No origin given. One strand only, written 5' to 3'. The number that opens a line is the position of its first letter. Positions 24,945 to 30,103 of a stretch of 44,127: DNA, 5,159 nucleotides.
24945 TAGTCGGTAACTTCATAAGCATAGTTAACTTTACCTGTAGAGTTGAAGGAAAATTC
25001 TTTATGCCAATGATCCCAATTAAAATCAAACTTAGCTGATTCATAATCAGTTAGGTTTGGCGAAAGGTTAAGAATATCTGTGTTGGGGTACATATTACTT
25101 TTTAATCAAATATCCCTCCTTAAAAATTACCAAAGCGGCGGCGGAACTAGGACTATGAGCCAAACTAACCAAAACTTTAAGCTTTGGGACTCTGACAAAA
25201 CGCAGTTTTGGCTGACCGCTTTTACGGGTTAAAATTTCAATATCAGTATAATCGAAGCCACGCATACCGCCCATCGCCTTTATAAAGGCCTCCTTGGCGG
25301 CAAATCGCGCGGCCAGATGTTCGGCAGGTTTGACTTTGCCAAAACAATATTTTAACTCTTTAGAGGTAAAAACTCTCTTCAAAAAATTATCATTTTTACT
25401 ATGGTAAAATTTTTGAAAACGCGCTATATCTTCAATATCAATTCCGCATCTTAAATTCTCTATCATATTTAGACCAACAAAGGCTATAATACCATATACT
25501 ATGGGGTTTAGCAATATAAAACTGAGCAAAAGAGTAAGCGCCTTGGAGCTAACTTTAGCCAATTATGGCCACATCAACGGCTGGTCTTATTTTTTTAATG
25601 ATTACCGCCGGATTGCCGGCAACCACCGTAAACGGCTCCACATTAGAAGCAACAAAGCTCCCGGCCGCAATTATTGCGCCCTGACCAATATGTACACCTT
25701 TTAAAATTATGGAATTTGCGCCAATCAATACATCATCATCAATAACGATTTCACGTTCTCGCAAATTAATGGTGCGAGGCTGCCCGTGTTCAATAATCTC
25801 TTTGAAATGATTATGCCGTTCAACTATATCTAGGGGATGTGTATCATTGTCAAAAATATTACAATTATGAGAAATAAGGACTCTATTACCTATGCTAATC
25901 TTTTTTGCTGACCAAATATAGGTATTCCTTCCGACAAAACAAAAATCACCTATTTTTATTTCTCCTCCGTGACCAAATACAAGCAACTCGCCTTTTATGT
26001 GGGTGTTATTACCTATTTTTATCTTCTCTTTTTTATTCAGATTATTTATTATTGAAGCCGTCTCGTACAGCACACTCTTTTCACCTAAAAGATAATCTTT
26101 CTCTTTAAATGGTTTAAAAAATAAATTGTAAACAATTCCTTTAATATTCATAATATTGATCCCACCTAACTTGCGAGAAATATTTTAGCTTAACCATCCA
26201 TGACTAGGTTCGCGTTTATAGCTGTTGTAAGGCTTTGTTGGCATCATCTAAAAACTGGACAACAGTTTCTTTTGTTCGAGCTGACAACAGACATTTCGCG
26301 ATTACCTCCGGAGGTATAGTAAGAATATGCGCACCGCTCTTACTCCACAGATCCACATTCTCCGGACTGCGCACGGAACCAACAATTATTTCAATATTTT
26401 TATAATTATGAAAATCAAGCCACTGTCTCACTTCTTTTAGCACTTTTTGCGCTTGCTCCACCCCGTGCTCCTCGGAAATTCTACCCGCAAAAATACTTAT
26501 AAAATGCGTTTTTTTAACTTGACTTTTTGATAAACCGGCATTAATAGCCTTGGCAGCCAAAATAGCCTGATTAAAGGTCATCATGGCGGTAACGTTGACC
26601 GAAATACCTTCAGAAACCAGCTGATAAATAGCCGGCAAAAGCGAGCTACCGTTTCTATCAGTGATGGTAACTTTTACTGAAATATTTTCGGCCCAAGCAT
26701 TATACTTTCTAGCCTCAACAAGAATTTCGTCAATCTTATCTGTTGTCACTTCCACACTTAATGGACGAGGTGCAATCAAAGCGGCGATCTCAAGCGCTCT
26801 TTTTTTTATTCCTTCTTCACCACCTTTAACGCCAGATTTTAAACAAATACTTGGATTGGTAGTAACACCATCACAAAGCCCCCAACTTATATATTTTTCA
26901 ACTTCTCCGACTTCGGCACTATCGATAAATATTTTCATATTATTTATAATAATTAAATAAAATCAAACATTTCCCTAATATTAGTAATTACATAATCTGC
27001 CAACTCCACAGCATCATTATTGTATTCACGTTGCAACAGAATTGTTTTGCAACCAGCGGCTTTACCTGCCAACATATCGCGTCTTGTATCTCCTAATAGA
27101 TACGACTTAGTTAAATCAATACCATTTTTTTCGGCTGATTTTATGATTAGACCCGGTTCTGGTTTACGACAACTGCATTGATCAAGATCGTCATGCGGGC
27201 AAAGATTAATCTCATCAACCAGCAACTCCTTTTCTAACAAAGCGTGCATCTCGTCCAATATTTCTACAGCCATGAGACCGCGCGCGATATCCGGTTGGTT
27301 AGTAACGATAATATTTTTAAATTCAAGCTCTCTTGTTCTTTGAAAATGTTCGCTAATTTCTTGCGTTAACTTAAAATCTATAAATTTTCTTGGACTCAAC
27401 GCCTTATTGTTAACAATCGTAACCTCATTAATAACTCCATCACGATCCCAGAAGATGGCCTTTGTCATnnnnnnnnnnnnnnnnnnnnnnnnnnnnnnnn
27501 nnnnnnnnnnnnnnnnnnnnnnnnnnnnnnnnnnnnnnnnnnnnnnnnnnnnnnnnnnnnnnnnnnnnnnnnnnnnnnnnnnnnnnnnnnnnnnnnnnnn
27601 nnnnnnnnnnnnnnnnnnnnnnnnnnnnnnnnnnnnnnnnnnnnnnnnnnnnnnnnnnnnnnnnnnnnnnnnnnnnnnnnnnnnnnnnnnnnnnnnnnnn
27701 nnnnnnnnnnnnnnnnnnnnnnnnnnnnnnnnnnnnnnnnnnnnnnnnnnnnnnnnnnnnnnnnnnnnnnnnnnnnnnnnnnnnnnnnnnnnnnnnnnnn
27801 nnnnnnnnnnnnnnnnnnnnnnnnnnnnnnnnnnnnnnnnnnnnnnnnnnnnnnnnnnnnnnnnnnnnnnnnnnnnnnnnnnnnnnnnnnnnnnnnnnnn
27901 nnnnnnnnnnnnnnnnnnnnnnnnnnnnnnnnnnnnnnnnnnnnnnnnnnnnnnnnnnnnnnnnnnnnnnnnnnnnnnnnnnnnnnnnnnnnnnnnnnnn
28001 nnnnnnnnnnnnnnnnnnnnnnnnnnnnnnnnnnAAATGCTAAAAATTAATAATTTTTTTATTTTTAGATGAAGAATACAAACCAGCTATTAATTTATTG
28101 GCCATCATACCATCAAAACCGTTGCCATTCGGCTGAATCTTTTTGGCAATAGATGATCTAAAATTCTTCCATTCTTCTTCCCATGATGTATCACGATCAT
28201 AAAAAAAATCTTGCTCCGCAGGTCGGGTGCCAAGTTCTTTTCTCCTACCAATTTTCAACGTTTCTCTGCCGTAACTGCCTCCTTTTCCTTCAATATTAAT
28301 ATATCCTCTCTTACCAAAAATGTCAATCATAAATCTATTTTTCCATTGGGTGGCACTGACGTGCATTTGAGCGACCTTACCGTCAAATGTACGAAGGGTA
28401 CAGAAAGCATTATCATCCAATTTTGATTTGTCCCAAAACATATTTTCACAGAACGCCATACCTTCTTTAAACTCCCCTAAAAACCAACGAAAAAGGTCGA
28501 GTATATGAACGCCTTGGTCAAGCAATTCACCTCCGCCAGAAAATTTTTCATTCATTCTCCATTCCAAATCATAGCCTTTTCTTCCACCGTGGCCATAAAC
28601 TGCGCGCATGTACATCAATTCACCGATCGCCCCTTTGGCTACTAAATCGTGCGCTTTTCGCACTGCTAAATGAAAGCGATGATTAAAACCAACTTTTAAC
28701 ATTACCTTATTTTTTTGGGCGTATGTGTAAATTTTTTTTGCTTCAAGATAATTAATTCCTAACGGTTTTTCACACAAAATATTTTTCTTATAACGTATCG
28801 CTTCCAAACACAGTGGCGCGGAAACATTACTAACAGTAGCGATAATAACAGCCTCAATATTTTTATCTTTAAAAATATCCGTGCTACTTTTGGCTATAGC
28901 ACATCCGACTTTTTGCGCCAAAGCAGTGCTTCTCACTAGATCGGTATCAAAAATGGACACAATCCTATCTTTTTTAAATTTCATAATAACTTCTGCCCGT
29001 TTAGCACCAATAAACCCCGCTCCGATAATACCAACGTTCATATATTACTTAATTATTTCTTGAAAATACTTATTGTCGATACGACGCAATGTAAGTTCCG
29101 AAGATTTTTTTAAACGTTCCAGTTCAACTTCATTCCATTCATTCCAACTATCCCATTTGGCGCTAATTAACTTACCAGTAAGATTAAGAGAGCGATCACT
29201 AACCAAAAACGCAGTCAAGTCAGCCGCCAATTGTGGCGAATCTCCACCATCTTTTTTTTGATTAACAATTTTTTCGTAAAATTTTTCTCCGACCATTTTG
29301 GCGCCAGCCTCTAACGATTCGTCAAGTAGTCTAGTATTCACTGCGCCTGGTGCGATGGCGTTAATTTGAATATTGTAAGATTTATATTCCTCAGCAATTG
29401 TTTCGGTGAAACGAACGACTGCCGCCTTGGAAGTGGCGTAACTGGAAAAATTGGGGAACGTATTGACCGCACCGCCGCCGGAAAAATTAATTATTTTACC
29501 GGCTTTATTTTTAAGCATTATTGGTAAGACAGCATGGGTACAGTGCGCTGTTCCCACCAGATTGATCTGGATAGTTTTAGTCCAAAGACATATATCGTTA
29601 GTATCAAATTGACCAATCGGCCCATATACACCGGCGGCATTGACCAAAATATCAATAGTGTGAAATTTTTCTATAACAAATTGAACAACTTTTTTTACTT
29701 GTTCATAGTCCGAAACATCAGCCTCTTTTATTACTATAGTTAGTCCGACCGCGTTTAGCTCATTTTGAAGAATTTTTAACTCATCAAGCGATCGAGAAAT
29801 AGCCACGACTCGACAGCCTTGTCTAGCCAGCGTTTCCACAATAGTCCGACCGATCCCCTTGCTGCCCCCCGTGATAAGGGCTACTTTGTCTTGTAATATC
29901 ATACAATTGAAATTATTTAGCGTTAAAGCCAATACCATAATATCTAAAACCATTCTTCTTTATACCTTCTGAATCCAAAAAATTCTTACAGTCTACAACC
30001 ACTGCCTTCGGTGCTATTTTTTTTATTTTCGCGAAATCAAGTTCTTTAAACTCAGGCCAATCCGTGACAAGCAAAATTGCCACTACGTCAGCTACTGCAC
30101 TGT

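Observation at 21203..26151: Self-contained carrier-protein module (ligase, ACP, dedicated AcpS, alpha/beta hydrolase, LbH acyltransferase) wrapped around a MIPS homologue inside a glycan locus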

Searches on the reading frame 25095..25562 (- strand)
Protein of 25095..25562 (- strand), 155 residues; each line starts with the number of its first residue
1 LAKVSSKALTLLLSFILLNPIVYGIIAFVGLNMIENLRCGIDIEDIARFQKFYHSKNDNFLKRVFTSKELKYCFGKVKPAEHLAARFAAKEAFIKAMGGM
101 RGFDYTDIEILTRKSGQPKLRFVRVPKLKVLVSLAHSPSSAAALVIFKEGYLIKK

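Call 4: search_protein_families(library=pfam, proteins=[window:25095-25562:-], max_evalue=0.01)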
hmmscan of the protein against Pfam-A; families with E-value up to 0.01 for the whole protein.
window:25095-25562:- (155 aa): 1 family
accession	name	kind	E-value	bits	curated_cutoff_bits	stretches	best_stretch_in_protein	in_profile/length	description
PF01648.25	ACPS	-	7.6e-18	65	25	1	39-124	2-90/111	4'-phosphopantetheinyl transferase superfamily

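Call 5: search_protein_families(library=ncbifam, proteins=[window:25095-25562:-], max_evalue=0.01)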
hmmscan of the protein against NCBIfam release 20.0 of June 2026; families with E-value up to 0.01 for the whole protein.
window:25095-25562:- (155 aa): 13 families
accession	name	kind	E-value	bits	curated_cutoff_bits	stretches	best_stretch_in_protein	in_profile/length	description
NF011250.0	PRK14656.1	equivalog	9.9e-27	93.5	175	1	39-147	5-123/126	holo-[acyl-carrier-protein] synthase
TIGR00556.1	pantethn_trn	domain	1.3e-22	80.2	45.35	1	37-146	3-124/128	phosphopantetheine--protein transferase domain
NF011254.0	PRK14660.1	equivalog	3.5e-20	72.3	195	1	38-123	4-91/125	holo-[acyl-carrier-protein] synthase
NF000832.0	PRK00070.3-2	equivalog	3.4e-19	69.3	107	1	39-146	5-113/116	holo-ACP synthase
TIGR00516.1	acpS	equivalog_domain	1.6e-17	63.9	59.8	1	38-147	4-120/125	holo-ACP synthase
NF011251.0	PRK14657.1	equivalog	1.6e-17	63.7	165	1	39-147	5-121/123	holo-[acyl-carrier-protein] synthase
NF011256.0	PRK14662.1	equivalog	6.4e-17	62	150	1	39-148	5-118/123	4'-phosphopantetheinyl transferase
NF011253.0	PRK14659.1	equivalog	2.7e-16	60.3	156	1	39-148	5-120/123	holo-[acyl-carrier-protein] synthase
NF011257.0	PRK14663.1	equivalog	4.6e-15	55.7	186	1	39-147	3-117/123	holo-[acyl-carrier-protein] synthase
NF000831.0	PRK00070.3-1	equivalog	1.2e-12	47.9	124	1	37-148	4-128/130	holo-ACP synthase AcpS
NF000835.0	PRK00070.4-1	equivalog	1.2e-09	38.4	128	1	39-146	5-110/115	holo-ACP synthase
NF011255.0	PRK14661.1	equivalog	5.1e-09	36.3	209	1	57-145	16-106/169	holo-[acyl-carrier-protein] synthase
NF011252.0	PRK14658.1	equivalog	1e-05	25.5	149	1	40-132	6-96/115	holo-ACP synthase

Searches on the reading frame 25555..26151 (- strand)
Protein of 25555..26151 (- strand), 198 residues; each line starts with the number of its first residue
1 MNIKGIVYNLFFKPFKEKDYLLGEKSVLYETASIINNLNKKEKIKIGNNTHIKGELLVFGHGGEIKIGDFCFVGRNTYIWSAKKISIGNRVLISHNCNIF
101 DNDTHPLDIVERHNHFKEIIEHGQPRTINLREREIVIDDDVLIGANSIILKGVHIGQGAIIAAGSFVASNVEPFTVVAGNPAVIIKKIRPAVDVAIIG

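Call 4: search_protein_families(library=pfam, proteins=[window:25555-26151:-], max_evalue=0.01)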
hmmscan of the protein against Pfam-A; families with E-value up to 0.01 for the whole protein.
window:25555-26151:- (198 aa): 3 families
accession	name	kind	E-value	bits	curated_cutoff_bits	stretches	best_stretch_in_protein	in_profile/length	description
PF00132.30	Hexapep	-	1.9e-12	46.7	27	1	135-168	2-35/36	Bacterial transferase hexapeptide (six repeats)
PF14602.12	Hexapep_2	-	2.5e-12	46.7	27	1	135-167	2-32/34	Hexapeptide repeat of succinyl-transferase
PF25084.1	LbH_EIF2B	-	0.00016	22.1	54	0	135-171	62-97/105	EIF2B subunit epsilon LbH domain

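Call 5: search_protein_families(library=ncbifam, proteins=[window:25555-26151:-], max_evalue=0.01)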
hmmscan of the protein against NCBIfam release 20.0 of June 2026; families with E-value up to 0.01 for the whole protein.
window:25555-26151:- (198 aa): 46 families (the best 25 are shown)
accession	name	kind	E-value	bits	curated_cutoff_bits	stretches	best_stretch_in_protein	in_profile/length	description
TIGR03532.1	DapD_Ac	equivalog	4.5e-19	69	231.75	1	135-189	161-215/231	2,3,4,5-tetrahydropyridine-2,6-dicarboxylate N-acetyltransferase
TIGR03308.1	phn_thr-fam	hypoth_equivalog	6.2e-19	68.6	201.65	1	36-187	12-161/204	phosphonate metabolim protein, transferase hexapeptide repeat family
NF007240.0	PRK09677.1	equivalog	2e-18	66.6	243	1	43-188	43-184/192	putative lipopolysaccharide biosynthesis O-acetyl transferase WbbJ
NF007797.0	PRK10502.1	subfamily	2.1e-18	66.6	192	1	45-187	54-178/183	WcaF family extracellular polysaccharide biosynthesis acetyltransferase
NF058585.1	HptprglPActTf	PfamEq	2.9e-17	62.7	300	1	132-187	104-159/172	heptaprenylglyceryl phosphate O-acetyltransferase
NF000311.1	Vat_ABCDEFH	equivalog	6.9e-16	58.4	300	1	78-187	59-163/201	Vat family streptogramin A O-acetyltransferase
NF000490.1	chloram_CatB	equivalog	8.5e-15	54.6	350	1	131-190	107-166/210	type B chloramphenicol O-acetyltransferase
NF033468.1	stregram_VatI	exception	1.9e-14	54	415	1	83-187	66-165/208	streptogramin A O-acetyltransferase Vat(I)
TIGR03570.1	NeuD_NnaD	subfamily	2e-14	53.6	160.8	1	134-182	153-201/202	NeuD/PglB/VioB family sugar acetyltransferase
NF000097.1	stregram_VatC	exception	1.6e-13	51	425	1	135-189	119-172/212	streptogramin A O-acetyltransferase Vat(C)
NF007499.0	PRK10092.1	equivalog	2.6e-13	50.2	314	1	62-188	71-183/183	maltose O-acetyltransferase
NF000504.1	stregram_VatH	exception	3.4e-13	50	475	1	83-187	69-170/216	streptogramin A O-acetyltransferase Vat(H)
NF000101.1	stregram_VatA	exception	7.4e-13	48.6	450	1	133-187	117-171/219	streptogramin A O-acetyltransferase Vat(A)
NF038307.1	EPS_acetyl_HpsU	equivalog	2.8e-12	46.6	305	1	43-182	51-172/178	hormogonium polysaccharide biosynthesis acetyltransferase HpsU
NF007076.0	PRK09527.1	equivalog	2.9e-12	46.4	347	1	38-189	50-186/203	galactoside O-acetyltransferase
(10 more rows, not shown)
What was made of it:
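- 25555..26151 (-): LbH (hexapeptide-repeat) acyltransferase, 198 aa. A possible but unproven final transferase, more likely an independent acetyl-CoA-dependent O-acetyltransferase. Hexapep, with best NCBIfam matches to DapD_Ac, WbbJ, WcaF and Vat (call 5).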

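Call 72: search_solved_structures(query=window:25555-26151:-, max_evalue=0.0001)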
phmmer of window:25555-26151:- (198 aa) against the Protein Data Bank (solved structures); distinct sequences matched with E-value up to 0.0001: 71 (the best 60 are shown).
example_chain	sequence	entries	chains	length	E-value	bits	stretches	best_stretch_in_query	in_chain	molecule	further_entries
3r8y_A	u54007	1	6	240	1.5e-15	60.6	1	133-189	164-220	2,3,4,5-tetrahydropyridine-2,6-dicarboxylate N-acetyltransferase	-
3ect_A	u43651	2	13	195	1.8e-13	53.8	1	62-190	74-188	Hexapeptide-repeat containing-acetyltransferase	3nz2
3ftt_A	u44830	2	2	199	6.3e-13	52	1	61-189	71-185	Putative acetyltransferase SACOL2570 | Galactoside O-acetyltransferase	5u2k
3v4e_A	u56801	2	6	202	6.5e-13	52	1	61-189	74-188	Galactoside O-acetyltransferase | Putative acetyltransferase SACOL2570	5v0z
4egg_A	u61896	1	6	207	8e-13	51.7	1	61-189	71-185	Putative acetyltransferase SACOL2570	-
4dcl_A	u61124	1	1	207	1e-12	51.4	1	61-189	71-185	Putative acetyltransferase SACOL2570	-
3cj8_A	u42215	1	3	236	2e-11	47.1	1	134-189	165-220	2,3,4,5-tetrahydropyridine-2,6-dicarboxylate N-acetyltransferase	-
3srt_A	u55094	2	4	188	3.7e-11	46.3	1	59-189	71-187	Maltose O-acetyltransferase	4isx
1xhd_A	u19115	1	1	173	1e-10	44.8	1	43-188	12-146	putative acetyltransferase/acyltransferase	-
3jqy_B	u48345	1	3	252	1.3e-10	44.4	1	43-187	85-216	Polysialic acid O-acetyltransferase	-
8j40_A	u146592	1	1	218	1.6e-10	44.2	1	131-188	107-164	CatB8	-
5ux9_A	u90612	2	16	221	1.7e-10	44.1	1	131-187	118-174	Chloramphenicol acetyltransferase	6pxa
3mqg_A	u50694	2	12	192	1.9e-10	43.9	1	63-183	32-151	Lipopolysaccharides biosynthesis acetyltransferase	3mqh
6mfk_A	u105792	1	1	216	2.9e-10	43.4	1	134-195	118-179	Chloramphenicol acetyltransferase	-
3fs8_A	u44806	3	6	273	1.1e-09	41.4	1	20-190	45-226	QdtC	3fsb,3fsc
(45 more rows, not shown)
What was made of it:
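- The LbH and GNAT partners belong to families that normally use acyl-CoA (call 72). LbH and GNAT families typically use acyl-CoA (call 72).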

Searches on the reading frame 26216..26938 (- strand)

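Call 6: search_protein_families(library=pfam, proteins=[window:26216-26938:-], max_evalue=0.001)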
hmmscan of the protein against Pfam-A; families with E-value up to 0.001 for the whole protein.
window:26216-26938:- (240 aa): 1 family
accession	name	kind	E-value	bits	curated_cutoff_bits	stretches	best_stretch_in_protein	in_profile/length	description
PF00923.25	TAL_FSA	-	2.6e-39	135.7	27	1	3-237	1-249/285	Transaldolase/Fructose-6-phosphate aldolase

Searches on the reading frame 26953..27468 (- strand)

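Call 6: search_protein_families(library=pfam, proteins=[window:26953-27468:-], max_evalue=0.001)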
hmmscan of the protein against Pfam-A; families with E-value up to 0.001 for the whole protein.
window:26953-27468:- (171 aa): 4 families
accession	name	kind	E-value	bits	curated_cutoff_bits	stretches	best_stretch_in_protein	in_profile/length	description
PF13242.12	Hydrolase_like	-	2.7e-10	40.4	22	1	100-166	2-74/75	HAD-hyrolase-like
PF13419.12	HAD_2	-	2.6e-07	31.4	23.8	1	96-144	129-177/178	Haloacid dehalogenase-like hydrolase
PF08645.17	PNK3P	-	0.00011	22.4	22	1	20-128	13-126/161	Polynucleotide kinase 3 phosphatase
PF00702.32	Hydrolase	-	0.00076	20.4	26.4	0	33-139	98-191/191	haloacid dehalogenase-like hydrolase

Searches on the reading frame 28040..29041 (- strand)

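Call 6: search_protein_families(library=pfam, proteins=[window:28040-29041:-], max_evalue=0.001)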
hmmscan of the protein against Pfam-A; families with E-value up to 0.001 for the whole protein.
window:28040-29041:- (333 aa): 4 families
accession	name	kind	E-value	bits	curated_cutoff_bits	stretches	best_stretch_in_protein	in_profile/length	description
PF22725.1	GFO_IDH_MocA_C3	-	1.3e-25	90.2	27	1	127-248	1-123/124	GFO/IDH/MocA C-terminal domain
PF01408.29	GFO_IDH_MocA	-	1.2e-22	81.2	24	1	1-119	1-120/120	Oxidoreductase family, NAD-binding Rossmann fold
PF02894.22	GFO_IDH_MocA_C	-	6.5e-17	62.5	22.9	1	133-331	3-216/218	Oxidoreductase family, C-terminal alpha/beta domain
PF22685.1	Gal80p_C-like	-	1.4e-05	25.8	29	0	127-212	3-92/152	Gal80p, C-terminal domain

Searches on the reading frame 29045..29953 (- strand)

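Call 6: search_protein_families(library=pfam, proteins=[window:29045-29953:-], max_evalue=0.001)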
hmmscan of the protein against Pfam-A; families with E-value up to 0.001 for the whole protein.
window:29045-29953:- (302 aa): 7 families
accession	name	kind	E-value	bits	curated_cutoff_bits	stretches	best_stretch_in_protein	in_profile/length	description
PF00106.31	adh_short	-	6.7e-56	189.3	26.6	1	23-213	1-190/195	short chain dehydrogenase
PF13561.12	adh_short_C2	-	1.6e-44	152.7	27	1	32-263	6-229/236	Enoyl-(Acyl carrier protein) reductase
PF08659.16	KR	-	9.1e-13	49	22.6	1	25-175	3-152/180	KR domain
PF01370.27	Epimerase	-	2.2e-07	31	20.9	1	25-192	1-162/240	NAD dependent epimerase/dehydratase family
PF23441.1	SDR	-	0.00012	22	27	1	24-263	9-249/258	SDR-like rossmann domain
PF16363.11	GDP_Man_Dehyd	-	0.00038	20.5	27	0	26-92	1-73/332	GDP-mannose 4,6 dehydratase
PF13460.12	NAD_binding_10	-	0.00049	20.5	27.2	1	29-168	1-107/184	NAD(P)H-binding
